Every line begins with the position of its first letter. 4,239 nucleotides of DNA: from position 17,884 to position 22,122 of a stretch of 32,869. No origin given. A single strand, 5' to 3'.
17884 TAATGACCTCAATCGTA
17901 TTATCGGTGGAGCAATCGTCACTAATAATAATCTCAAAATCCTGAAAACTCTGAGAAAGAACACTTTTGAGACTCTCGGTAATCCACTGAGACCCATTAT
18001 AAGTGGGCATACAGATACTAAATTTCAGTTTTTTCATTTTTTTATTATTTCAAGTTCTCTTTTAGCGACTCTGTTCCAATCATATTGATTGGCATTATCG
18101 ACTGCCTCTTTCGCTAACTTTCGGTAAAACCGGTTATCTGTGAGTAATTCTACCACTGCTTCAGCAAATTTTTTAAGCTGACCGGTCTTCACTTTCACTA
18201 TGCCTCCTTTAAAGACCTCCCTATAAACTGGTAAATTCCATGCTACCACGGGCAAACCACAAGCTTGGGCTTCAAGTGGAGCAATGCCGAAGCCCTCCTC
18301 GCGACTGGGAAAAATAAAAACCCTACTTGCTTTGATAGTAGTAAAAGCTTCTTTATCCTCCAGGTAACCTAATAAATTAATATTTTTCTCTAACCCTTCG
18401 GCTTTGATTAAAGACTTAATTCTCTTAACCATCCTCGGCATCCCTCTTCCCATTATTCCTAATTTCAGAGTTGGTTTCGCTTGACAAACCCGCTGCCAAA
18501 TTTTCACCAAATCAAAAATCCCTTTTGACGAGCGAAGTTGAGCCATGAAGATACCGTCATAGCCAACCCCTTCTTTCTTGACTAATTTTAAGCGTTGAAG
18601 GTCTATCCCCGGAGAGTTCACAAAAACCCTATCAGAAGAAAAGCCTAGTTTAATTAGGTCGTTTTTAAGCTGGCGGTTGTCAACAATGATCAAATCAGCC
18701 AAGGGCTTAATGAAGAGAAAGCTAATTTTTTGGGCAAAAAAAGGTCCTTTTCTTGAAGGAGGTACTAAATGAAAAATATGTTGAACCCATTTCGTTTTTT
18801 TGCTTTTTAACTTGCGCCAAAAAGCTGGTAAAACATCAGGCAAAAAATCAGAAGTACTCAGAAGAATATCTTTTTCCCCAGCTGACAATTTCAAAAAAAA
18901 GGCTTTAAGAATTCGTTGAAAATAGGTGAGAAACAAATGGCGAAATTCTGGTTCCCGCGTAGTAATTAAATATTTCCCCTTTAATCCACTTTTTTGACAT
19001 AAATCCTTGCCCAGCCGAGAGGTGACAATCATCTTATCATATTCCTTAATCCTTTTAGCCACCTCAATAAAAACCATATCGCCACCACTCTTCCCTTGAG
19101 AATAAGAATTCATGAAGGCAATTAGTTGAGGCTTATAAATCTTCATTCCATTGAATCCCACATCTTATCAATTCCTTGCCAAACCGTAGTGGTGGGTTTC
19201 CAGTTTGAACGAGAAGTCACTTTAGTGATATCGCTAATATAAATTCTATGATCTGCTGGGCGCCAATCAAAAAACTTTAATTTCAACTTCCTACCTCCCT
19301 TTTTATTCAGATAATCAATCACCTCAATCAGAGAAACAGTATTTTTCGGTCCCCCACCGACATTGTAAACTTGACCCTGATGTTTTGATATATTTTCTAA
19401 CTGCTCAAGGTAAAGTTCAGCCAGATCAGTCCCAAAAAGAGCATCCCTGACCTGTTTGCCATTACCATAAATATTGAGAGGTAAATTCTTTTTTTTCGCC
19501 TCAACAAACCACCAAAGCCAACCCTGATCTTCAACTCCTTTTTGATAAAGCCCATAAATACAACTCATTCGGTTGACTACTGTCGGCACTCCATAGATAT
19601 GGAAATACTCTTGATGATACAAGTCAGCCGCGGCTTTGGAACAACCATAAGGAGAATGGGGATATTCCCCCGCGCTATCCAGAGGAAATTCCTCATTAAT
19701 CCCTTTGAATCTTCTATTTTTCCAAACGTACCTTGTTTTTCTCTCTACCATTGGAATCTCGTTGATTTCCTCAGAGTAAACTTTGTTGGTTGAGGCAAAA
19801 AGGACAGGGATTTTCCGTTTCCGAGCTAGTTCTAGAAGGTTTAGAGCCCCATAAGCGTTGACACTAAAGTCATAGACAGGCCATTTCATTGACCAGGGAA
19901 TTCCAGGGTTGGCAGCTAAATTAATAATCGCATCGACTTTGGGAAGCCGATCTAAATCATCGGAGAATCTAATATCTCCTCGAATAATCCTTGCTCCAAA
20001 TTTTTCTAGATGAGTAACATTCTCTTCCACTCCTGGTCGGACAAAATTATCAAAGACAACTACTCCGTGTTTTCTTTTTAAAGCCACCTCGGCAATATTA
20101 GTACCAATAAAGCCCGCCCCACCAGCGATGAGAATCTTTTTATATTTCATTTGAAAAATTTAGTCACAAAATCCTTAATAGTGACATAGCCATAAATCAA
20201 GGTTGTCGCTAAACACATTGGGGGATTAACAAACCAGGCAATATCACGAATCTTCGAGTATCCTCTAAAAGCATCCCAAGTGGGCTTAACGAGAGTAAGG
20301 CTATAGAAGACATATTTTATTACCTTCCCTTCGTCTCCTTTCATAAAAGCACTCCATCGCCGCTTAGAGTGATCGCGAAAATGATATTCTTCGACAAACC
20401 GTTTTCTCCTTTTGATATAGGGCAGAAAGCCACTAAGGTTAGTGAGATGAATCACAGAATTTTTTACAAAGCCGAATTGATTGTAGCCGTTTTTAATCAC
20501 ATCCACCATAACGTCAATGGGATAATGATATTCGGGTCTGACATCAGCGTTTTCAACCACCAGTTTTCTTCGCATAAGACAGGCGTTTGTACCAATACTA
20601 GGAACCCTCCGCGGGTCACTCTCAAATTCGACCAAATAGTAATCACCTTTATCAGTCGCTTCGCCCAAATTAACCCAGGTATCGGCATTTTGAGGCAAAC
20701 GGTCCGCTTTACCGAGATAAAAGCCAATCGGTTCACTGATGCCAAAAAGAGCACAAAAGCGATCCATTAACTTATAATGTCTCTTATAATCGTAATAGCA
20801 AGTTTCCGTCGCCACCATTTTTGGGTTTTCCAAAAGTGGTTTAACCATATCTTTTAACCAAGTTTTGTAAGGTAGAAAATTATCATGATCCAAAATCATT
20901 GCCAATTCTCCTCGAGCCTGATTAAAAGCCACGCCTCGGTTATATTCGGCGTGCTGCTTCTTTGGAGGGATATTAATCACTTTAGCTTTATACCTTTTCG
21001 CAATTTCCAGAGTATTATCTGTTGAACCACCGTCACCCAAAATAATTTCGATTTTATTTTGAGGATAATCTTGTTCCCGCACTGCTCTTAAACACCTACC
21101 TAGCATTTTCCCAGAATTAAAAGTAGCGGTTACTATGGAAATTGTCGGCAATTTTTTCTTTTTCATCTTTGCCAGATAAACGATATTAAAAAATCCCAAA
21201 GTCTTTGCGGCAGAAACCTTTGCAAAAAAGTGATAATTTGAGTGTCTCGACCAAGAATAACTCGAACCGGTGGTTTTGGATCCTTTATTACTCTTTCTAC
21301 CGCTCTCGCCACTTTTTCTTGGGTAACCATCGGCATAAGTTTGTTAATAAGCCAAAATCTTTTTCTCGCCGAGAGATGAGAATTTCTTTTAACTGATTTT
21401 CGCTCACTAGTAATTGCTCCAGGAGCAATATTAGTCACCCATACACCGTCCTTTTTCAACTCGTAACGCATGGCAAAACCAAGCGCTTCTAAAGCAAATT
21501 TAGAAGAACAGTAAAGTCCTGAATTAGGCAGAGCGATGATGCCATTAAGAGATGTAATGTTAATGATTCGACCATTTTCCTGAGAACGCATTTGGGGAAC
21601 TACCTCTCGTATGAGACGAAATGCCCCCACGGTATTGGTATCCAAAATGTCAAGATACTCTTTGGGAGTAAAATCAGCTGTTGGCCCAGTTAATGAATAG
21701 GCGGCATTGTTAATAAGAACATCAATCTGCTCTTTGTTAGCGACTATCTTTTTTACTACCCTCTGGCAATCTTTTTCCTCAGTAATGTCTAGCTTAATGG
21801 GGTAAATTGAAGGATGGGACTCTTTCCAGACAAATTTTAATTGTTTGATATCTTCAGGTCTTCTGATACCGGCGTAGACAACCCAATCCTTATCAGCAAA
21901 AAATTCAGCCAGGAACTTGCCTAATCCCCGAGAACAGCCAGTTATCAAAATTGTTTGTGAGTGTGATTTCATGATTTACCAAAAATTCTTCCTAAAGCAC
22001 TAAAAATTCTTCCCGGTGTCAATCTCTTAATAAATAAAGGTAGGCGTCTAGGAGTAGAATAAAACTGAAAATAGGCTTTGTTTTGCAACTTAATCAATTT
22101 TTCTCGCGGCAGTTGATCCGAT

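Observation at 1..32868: Window-filling single-strand glycan-assembly superoperon with an unusually high methylation load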

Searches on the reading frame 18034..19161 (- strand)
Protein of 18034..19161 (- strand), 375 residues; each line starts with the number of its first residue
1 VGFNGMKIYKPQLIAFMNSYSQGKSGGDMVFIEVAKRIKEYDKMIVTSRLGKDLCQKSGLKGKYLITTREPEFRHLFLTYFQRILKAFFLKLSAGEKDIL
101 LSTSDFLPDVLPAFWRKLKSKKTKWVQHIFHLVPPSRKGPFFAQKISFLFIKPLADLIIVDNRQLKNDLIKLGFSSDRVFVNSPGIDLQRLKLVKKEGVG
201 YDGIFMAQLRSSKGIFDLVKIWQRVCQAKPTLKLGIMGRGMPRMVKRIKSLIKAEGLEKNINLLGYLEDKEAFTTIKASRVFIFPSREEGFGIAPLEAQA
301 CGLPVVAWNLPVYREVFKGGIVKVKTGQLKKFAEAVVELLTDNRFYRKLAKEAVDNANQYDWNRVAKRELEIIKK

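Call 5: search_protein_families(library=pfam, proteins=[window:18034-19161:-], max_evalue=0.01)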
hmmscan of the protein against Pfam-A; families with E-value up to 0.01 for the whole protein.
window:18034-19161:- (375 aa): 5 families
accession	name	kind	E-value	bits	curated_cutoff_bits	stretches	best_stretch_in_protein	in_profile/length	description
PF00534.26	Glycos_transf_1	-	4.8e-30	104.8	26.4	1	204-353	19-169/172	Glycosyl transferases group 1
PF13692.12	Glyco_trans_1_4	-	2.1e-25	90.1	27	1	204-342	5-142/142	Glycosyl transferases group 1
PF20706.3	GT4-conflict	-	1e-09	38.3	26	1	204-307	201-310/385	Family 4 Glycosyltransferase in conflict systems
PF13439.12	Glyco_transf_4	-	0.0002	21.8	28.5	1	59-190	42-170/170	Glycosyltransferase Family 4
PF13524.12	Glyco_trans_1_2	-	0.001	19.5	25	1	253-367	27-140/144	Glycosyl transferase-like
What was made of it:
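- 18034..19161 (-): GT4 glycosyltransferase; first gene of the conserved GT4-GT2-MT cassette. PF00534 105 bits, call 5.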

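Call 15: search_protein_families(library=ncbifam, proteins=[window:18034-19161:-], max_evalue=0.01)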
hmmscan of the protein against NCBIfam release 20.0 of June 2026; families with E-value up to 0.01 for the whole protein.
window:18034-19161:- (375 aa): 33 families (the best 25 are shown)
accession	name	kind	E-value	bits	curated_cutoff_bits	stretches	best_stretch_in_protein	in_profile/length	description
TIGR03999.1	thiol_BshA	equivalog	5.6e-20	71.6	273.7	1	204-368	203-365/375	N-acetyl-alpha-D-glucosaminyl L-malate synthase BshA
TIGR04047.1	MSMEG_0565_glyc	hypoth_equivalog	5.7e-19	68.4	259.85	1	212-372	205-370/373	MSMEG_0565 family glycosyltransferase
NF050063.1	ProtGlycPglJ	equivalog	1e-17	64.4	500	1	146-371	136-361/363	N-acetylgalactosamine-N,N'-diacetylbacillosaminyl-diphospho-undecaprenol 4-alpha-N-acetylgalactosaminyltransferase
TIGR03449.1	mycothiol_MshA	equivalog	2e-17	63.2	462.5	1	154-370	164-397/406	D-inositol-3-phosphate glycosyltransferase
NF053513.1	Gtran_IagA_BgsA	equivalog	2.3e-17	63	460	1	212-369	173-324/333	LTA glycolipid anchor biosynthesis glycosyltransferase, IagA/BgsA family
NF047880.1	glyco_SdgA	exception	4.3e-16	58.6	800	1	186-372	301-486/488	serine-aspartate repeat adhesin O-glycosyltransferase SdgA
NF041876.1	EPS_EpsE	equivalog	4.5e-16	59.1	400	1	174-356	183-375/389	exopolysaccharide biosynthesis GT4 family glycosyltransferase EpsE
NF041010.1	glycosy_Agl16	equivalog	1.7e-14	53.5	575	1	150-374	130-349/352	glycosylation protein Agl16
NF038255.1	exopoly_VpsD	equivalog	1.8e-13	50.1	300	1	209-315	212-319/381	VpsD family glycosyltransferase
NF038295.1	EPS_HpsP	equivalog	1.9e-12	46.9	550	1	204-373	211-384/388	hormogonium polysaccharide biosynthesis glycosyltransferase HpsP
NF049987.1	DaglGlyslTfaseDgs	equivalog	3.8e-12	45.8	500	1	140-368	89-319/332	processive diacylglycerol alpha-glucosyltransferase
TIGR02149.1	glgA_Coryne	subfamily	1.4e-11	44.2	302.4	1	155-374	145-388/391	glycogen synthase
TIGR03088.1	stp2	hypoth_equivalog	1.7e-11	43.8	409.05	1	218-367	216-364/374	TIGR03088 family PEP-CTERM/XrtA system glycosyltransferase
NF047881.1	glyco_SdgB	exception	3.5e-10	39.1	800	1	204-367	325-487/496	serine-aspartate repeat adhesin O-glycosyltransferase SdgB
NF046085.1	XrtY_assoc_Gly1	equivalog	1.3e-09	37.4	400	1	204-353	213-360/387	XrtY-associated glycosyltransferase XYAG1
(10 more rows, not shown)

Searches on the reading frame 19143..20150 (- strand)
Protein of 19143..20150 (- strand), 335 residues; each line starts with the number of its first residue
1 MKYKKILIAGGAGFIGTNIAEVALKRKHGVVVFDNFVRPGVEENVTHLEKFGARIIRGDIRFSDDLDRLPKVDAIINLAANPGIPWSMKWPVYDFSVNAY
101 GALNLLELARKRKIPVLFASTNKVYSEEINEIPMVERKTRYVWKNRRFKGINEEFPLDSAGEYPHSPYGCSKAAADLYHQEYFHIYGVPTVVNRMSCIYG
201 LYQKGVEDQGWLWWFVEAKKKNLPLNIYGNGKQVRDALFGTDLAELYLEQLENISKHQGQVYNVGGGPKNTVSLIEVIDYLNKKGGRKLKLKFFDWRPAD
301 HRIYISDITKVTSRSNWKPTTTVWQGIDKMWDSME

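Call 5: search_protein_families(library=pfam, proteins=[window:19143-20150:-], max_evalue=0.01)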
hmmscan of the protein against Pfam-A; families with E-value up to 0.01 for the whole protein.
window:19143-20150:- (335 aa): 7 families
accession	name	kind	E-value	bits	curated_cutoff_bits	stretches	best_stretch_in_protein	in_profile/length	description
PF01370.27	Epimerase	-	3e-41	141.8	20.9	1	6-265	1-240/240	NAD dependent epimerase/dehydratase family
PF16363.11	GDP_Man_Dehyd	-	3.8e-37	128.9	27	1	7-330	1-332/332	GDP-mannose 4,6 dehydratase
PF07993.18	NAD_binding_4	-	3.7e-09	36.6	20.1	1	67-206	83-215/258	Male sterility protein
PF01073.25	3Beta_HSD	-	1.4e-07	31.3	22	1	7-134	1-129/280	3-beta hydroxysteroid dehydrogenase/isomerase family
PF04321.23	RmlD_sub_bind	-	7e-06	25.8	27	1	5-201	2-154/287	RmlD substrate binding domain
PF02719.21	Polysacc_synt_2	-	1.5e-05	24.8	20.2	1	6-124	1-131/293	Polysaccharide biosynthesis protein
PF05368.20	NmrA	-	0.0001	22.5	27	1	4-66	3-63/298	NmrA-like family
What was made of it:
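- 19143..20150 (-): Extended SDR (NDP-sugar dehydratase/epimerase-like). PF01370 142 bits, call 5.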

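Call 16: search_protein_families(library=ncbifam, proteins=[window:19143-20150:-], max_evalue=1e-10)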
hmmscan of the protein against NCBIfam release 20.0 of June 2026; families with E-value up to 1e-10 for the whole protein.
window:19143-20150:- (335 aa): 8 families
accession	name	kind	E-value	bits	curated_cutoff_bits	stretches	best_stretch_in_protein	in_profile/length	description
TIGR01181.1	dTDP_gluc_dehyt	equivalog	1.4e-39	136.1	365.1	2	162-329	145-306/321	dTDP-glucose 4,6-dehydratase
TIGR01179.1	galE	equivalog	2.1e-30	105.7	262.3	2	5-138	1-137/332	UDP-glucose 4-epimerase GalE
NF007490.0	PRK10084.1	subfamily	5.5e-26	91.4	649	1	5-330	2-330/361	dTDP-glucose 4,6-dehydratase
NF007582.0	PRK10217.1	equivalog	7.6e-21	74.6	698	1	4-329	2-326/355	dTDP-glucose 4,6-dehydratase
NF007956.0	PRK10675.1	subfamily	1.1e-19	70.8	394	0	5-136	2-138/338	UDP-glucose 4-epimerase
TIGR04180.1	EDH_00030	hypoth_equivalog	1.7e-18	66.7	475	1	6-320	1-295/297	NAD-dependent 4,6-dehydratase LegB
NF011728.1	PRK15181.1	equivalog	2.2e-14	53.2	760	1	4-328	16-331/348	Vi polysaccharide biosynthesis UDP-N-acetylglucosaminuronic acid C-4 epimerase TviC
TIGR02197.1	heptose_epim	equivalog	4.3e-13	49.1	274.6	1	6-328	1-307/316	ADP-glyceromanno-heptose 6-epimerase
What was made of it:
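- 19143..20150 (-): See also call 16.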

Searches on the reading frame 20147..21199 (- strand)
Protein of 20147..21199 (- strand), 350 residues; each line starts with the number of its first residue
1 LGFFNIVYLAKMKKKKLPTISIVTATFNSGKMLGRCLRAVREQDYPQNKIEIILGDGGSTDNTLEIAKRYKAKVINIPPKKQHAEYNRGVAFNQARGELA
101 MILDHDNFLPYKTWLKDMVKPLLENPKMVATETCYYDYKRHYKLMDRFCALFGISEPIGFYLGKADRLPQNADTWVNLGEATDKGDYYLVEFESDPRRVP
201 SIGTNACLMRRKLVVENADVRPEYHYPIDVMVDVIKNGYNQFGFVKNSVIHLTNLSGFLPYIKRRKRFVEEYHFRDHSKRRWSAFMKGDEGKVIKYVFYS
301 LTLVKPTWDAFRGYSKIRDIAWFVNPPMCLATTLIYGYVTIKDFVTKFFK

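Call 5: search_protein_families(library=pfam, proteins=[window:20147-21199:-], max_evalue=0.01)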
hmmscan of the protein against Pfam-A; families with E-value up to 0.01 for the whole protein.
window:20147-21199:- (350 aa): 2 families
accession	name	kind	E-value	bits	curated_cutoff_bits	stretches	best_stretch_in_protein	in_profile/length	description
PF00535.33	Glycos_transf_2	-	5e-22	79.1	23.3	1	21-154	1-132/168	Glycosyl transferase family 2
PF13641.12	Glyco_tranf_2_3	-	0.00012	22.6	27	1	18-214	1-171/230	Glycosyltransferase like family 2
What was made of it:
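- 20147..21199 (-): GT2 glycosyltransferase (soluble). PF00535 79 bits, call 5.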

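Call 15: search_protein_families(library=ncbifam, proteins=[window:20147-21199:-], max_evalue=0.01)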
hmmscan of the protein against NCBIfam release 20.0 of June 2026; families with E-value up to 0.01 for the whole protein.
window:20147-21199:- (350 aa): 20 families
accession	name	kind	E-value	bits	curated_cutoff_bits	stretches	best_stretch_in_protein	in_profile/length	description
TIGR03965.1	mycofact_glyco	equivalog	3.3e-11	42.7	280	1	6-129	62-185/467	mycofactocin biosynthesis glycosyltransferase MftF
TIGR03111.1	glyc2_xrt_Gpos1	hypoth_equivalog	5.2e-11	42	363.95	1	13-130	44-164/439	TIGR03111 family XrtG-associated glycosyltransferase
NF007482.0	PRK10073.1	equivalog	8.2e-11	41.5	423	1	15-109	3-98/334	glycosyltransferase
NF041875.1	EPS_EpsD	equivalog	3.1e-10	40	370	1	20-116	1-98/325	exopolysaccharide biosynthesis glycosyltransferase EpsD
NF038302.1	EPS_HpsE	equivalog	4.2e-10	39.1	300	1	20-130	3-119/307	hormogonium polysaccharide biosynthesis glycosyltransferase HpsE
TIGR03937.1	PgaC_IcaA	equivalog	5.1e-10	38.9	422.3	1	10-131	37-159/407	poly-beta-1,6-N-acetyl-D-glucosamine synthase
TIGR04283.1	glyco_like_mftF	equivalog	9.5e-10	38.4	182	1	20-124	1-98/221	TIGR04283 family arsenosugar biosynthesis glycosyltransferase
NF047683.1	TeichurnBiosyTuaG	equivalog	7.5e-09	35.6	400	1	15-108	3-98/252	teichuronic acid biosynthesis protein TuaG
NF050050.1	ProtGlycPglI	equivalog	3.1e-08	33.3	500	1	18-109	2-96/306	GalNAc(5)-diNAcBac-PP-undecaprenol beta-1,3-glucosyltransferase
NF010496.0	PRK13915.1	equivalog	5.6e-08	32.2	262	1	9-135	24-155/307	glucosyl-3-phosphoglycerate synthase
TIGR04195.1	S_glycosyl_SunS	equivalog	9.5e-06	24.7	350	1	10-108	49-143/421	SunS family peptide S-glycosyltransferase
TIGR03469.1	HpnB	hypoth_equivalog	1.1e-05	24.6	379.25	1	13-71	39-96/386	hopene-associated glycosyltransferase HpnB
TIGR03030.1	CelA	equivalog_domain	3.8e-05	21.9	699.1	1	11-132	124-263/714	UDP-forming cellulose synthase catalytic subunit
NF008558.0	PRK11498.1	equivalog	4.2e-05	21.7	992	1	14-133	269-388/872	UDP-forming cellulose synthase catalytic subunit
NF053739.1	GlytfEpsEBac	equivalog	0.0011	18.1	450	1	18-73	1-54/265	glycosyltransferase EpsE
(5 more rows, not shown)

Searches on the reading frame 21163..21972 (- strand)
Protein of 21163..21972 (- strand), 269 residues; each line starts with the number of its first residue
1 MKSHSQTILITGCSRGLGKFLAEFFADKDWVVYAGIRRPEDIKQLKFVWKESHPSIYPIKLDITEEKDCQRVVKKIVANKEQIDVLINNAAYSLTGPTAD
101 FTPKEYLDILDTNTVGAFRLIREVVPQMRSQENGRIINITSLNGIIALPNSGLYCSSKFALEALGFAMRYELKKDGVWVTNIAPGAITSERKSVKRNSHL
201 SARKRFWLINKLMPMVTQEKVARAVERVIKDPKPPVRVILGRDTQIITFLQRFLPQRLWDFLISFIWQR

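Call 6: search_protein_families(library=pfam, proteins=[window:21163-21972:-], max_evalue=0.01)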
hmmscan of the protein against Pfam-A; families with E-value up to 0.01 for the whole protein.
window:21163-21972:- (269 aa): 6 families
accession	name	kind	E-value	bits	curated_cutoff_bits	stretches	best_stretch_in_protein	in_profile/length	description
PF00106.31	adh_short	-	4.5e-45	154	26.6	1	6-193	1-188/195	short chain dehydrogenase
PF13561.12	adh_short_C2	-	5.8e-31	108.3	27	1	14-225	3-213/236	Enoyl-(Acyl carrier protein) reductase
PF08659.16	KR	-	4.7e-06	27.1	22.6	1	7-164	2-159/180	KR domain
PF01370.27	Epimerase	-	0.00043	20.2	20.9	1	8-124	1-102/240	NAD dependent epimerase/dehydratase family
PF16363.11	GDP_Man_Dehyd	-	0.00048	20.1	27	1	9-138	1-126/332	GDP-mannose 4,6 dehydratase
PF08643.16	DUF1776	-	0.0043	16.9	25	0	86-201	97-215/294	Fungal family of unknown function (DUF1776)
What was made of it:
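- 21163..21972 (-): Classical SDR oxidoreductase; overlaps the upstream rSAM gene by 4 nt. PF00106 154 bits, call 6.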

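Call 14: search_protein_families(library=ncbifam, proteins=[window:21163-21972:-], max_evalue=0.001)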
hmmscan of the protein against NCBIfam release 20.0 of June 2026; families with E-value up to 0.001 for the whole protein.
window:21163-21972:- (269 aa): 219 families (the best 25 are shown)
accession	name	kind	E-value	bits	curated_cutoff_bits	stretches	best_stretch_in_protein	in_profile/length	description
NF004826.0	PRK06182.1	subfamily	4.8e-51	173.6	305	1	4-264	3-270/274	oxidoreductase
NF004824.0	PRK06180.1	subfamily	7.7e-48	163.1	298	1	4-244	3-250/279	oxidoreductase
NF004823.0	PRK06179.1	subfamily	3.2e-46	158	310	1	2-260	2-260/271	oxidoreductase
NF004284.0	PRK05693.1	equivalog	4e-44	151.2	326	1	6-262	2-263/274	SDR family oxidoreductase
NF006114.0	PRK08263.1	subfamily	4.5e-44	150.8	290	1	5-246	3-248/280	short chain dehydrogenase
NF005372.1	PRK06914.1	subfamily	7.5e-44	150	320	1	6-263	3-273/279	SDR family oxidoreductase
NF049977.1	KDhSphingRedKdsR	equivalog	3.5e-43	147.9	400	1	4-265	2-265/267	3-ketodihydrosphingosine reductase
NF004649.0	PRK05993.1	equivalog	5.3e-42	144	387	1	4-263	3-273/277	SDR family oxidoreductase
NF005672.0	PRK07454.1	equivalog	7.9e-38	130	234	1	4-189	5-190/241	SDR family oxidoreductase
NF005065.0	PRK06482.1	equivalog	4.8e-37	127.8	291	1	5-244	2-247/276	SDR family oxidoreductase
NF005950.0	PRK08017.1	equivalog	4.6e-36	124.4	326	1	6-263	3-254/256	SDR family oxidoreductase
NF004825.0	PRK06181.1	equivalog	8.2e-36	123.7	215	1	4-256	5-253/268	SDR family oxidoreductase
NF005878.0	PRK07825.1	subfamily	2.7e-35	122.1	287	1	4-263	8-249/278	short chain dehydrogenase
NF005594.0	PRK07326.1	equivalog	4.5e-35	121.3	271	1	3-209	4-203/237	SDR family oxidoreductase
NF006073.0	PRK08219.1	equivalog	3.2e-33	115.3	218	1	5-192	3-179/227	SDR family oxidoreductase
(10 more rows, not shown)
